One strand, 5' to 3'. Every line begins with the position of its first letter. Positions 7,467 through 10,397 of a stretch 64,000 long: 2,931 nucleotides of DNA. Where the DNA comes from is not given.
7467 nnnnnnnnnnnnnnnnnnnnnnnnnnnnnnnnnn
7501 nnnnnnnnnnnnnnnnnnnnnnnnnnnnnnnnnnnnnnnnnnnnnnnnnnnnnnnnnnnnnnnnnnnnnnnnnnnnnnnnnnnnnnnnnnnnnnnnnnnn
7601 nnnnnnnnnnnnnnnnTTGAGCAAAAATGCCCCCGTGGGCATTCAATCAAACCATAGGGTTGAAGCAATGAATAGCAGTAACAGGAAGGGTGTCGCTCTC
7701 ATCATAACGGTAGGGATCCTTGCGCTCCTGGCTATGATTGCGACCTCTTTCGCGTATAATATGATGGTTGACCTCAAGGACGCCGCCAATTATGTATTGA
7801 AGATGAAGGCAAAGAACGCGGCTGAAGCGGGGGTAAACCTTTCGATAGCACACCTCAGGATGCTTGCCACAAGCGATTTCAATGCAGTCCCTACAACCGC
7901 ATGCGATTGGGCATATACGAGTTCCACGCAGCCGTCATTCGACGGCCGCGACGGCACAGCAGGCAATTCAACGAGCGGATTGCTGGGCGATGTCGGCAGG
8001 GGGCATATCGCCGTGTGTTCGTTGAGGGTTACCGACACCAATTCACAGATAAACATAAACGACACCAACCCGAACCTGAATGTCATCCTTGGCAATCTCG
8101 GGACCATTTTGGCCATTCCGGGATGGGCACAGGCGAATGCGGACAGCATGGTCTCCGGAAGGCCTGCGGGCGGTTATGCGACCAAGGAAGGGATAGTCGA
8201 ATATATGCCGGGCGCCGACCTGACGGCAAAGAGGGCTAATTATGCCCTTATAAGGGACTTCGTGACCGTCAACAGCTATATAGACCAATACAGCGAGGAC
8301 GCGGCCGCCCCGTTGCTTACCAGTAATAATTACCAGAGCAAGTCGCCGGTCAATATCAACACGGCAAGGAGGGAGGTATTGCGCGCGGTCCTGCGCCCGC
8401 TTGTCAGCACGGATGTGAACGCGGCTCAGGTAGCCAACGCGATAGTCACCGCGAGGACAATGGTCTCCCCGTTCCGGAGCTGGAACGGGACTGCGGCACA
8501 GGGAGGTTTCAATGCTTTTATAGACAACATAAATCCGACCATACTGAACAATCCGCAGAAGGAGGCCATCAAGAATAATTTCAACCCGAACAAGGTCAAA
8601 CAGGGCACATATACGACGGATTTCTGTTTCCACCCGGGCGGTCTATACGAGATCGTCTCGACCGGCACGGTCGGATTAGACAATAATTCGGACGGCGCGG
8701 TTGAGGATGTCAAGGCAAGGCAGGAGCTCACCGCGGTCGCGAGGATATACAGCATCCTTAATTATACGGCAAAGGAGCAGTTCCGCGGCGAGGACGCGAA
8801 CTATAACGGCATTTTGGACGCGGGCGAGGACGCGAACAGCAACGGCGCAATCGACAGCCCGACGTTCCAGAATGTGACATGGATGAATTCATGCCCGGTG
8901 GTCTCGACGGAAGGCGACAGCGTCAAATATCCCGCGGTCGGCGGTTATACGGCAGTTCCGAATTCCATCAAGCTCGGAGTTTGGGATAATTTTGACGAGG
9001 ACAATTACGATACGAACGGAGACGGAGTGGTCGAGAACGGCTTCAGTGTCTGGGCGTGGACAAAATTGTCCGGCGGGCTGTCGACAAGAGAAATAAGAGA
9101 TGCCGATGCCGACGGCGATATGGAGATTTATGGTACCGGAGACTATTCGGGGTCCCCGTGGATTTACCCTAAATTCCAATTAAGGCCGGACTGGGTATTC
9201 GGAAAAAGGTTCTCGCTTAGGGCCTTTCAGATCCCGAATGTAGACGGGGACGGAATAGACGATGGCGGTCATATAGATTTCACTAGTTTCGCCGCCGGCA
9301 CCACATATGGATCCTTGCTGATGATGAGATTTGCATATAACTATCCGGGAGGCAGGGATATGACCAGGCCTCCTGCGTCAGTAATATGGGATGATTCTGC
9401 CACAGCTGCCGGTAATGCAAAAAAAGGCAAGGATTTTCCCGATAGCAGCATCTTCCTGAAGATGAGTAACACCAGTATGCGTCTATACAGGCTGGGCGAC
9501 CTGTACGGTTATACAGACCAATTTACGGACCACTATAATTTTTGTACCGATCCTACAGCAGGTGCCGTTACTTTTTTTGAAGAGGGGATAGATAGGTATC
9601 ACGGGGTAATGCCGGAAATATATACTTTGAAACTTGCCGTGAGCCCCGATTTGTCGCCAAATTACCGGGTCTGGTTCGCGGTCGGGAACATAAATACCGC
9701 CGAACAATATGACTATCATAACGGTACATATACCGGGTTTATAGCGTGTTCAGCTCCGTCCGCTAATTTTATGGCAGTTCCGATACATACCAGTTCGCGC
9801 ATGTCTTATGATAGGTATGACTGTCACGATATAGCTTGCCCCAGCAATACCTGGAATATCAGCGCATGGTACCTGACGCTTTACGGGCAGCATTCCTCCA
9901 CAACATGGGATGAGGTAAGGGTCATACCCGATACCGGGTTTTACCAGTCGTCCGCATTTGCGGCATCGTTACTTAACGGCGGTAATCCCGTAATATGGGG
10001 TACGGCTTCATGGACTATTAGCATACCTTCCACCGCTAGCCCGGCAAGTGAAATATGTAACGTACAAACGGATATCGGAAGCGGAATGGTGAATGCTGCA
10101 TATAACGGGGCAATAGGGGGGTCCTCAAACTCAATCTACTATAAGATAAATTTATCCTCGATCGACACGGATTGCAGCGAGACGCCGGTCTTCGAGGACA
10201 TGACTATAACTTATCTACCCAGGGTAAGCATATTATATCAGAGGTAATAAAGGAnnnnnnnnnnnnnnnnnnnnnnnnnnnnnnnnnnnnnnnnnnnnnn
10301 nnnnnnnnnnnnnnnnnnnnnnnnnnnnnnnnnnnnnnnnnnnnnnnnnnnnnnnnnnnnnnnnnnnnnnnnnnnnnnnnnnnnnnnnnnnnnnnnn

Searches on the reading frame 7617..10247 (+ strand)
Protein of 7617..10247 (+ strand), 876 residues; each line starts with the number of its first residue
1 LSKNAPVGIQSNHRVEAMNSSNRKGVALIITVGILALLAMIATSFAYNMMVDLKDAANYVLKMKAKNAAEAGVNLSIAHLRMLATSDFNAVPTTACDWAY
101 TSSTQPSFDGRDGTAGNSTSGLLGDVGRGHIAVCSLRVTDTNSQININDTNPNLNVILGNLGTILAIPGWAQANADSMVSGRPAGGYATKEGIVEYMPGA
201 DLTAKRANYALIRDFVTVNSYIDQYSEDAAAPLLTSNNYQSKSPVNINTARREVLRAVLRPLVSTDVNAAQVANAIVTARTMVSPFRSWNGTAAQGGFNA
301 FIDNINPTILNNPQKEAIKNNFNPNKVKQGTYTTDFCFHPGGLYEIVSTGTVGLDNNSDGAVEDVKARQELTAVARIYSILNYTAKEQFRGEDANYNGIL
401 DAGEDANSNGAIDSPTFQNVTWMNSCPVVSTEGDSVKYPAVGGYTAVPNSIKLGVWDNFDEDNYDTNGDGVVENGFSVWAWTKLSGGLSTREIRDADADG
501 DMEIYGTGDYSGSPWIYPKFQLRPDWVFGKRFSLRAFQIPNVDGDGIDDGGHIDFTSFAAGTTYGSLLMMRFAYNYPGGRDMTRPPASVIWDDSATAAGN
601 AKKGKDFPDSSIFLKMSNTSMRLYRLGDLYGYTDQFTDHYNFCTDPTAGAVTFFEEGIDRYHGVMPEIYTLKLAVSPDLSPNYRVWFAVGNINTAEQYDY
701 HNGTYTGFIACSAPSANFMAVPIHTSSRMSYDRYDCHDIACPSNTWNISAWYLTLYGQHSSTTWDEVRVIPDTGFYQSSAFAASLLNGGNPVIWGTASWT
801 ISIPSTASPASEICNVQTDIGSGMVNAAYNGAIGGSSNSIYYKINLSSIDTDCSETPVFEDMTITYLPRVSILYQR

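Call 3: search_protein_families(library=pfam, proteins=[window:7617-10247:+], max_evalue=1)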
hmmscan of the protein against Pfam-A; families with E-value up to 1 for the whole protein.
window:7617-10247:+ (876 aa): 4 families
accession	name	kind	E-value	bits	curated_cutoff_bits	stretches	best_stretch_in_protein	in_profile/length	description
PF14341.11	PilX_N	-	0.00055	20.3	25.5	1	24-74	1-51/51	PilX N-terminal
PF03934.19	T2SSK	-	0.0012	19.6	24.2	1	245-272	1-26/63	Type II secretion system (T2SS), protein K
PF12836.13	HHH_3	-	0.25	11.9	27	0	241-289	2-43/65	Helix-hairpin-helix motif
PF19946.4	DUF6408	-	0.7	10.4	25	0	244-279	3-33/42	Family of unknown function (DUF6408)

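Call 4: search_protein_families(library=ncbifam, proteins=[window:7617-10247:+], max_evalue=1)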
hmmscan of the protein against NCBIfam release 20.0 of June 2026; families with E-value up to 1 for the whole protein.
window:7617-10247:+ (876 aa): 2 families
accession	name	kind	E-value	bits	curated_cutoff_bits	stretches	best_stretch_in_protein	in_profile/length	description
NF037980.1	T2SS_GspK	equivalog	2.8e-12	46.8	130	1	24-289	2-250/307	type II secretion system minor pseudopilin GspK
TIGR02600.1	Verru_Chthon_A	subfamily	0.00022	19.2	332.3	1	25-86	1-62/1296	Verru_Chthon cassette protein A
